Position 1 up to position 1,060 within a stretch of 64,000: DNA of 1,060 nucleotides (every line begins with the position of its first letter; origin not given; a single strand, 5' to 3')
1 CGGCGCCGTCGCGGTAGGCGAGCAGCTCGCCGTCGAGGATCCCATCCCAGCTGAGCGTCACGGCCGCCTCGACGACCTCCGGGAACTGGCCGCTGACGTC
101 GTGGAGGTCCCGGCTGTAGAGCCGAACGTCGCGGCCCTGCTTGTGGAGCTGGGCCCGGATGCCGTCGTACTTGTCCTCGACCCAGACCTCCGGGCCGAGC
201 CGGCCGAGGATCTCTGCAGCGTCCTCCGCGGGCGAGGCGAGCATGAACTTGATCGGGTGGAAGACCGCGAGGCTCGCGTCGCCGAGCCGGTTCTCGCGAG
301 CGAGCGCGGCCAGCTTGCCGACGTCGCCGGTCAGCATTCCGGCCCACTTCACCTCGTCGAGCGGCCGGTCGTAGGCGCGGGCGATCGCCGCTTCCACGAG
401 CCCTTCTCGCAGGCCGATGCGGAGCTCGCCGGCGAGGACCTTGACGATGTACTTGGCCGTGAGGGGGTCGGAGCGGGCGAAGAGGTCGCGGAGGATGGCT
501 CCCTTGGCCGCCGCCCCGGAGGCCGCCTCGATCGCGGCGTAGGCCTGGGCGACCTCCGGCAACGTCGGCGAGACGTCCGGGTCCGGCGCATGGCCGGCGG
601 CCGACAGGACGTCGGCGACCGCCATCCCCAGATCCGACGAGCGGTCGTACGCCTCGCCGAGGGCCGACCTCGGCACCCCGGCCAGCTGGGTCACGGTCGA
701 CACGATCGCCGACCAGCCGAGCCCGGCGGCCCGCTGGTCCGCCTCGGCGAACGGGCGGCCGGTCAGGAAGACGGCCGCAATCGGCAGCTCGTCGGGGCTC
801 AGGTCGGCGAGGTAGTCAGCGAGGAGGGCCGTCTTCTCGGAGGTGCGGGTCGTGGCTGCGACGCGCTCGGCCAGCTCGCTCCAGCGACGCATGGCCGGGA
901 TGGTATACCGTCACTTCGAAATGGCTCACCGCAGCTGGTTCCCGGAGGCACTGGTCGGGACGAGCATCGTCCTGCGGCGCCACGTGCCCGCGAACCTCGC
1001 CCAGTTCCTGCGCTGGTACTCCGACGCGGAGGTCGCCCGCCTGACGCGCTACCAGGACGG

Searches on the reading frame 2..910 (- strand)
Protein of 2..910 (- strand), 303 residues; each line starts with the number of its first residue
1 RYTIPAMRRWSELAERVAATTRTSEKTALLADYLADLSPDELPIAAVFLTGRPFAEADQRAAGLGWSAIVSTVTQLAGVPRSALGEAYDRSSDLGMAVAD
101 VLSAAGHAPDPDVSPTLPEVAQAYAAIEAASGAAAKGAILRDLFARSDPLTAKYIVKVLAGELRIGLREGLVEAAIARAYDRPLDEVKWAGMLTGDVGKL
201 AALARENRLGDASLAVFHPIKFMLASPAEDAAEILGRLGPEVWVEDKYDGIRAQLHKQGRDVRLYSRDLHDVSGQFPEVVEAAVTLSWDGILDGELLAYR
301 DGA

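Call 69: search_protein_families(library=pfam, max_evalue=0.00001, proteins=[window:2-910:-])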
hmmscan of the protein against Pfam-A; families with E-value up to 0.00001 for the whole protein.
window:2-910:- (303 aa): 2 families
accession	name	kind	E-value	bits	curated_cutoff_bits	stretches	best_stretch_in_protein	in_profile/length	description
PF04675.19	DNA_ligase_A_N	-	4.9e-23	82.6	24.6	1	10-177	5-174/174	DNA ligase N terminus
PF01068.26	DNA_ligase_A_M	-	6.7e-16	59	26.2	1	223-299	2-83/204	ATP dependent DNA ligase domain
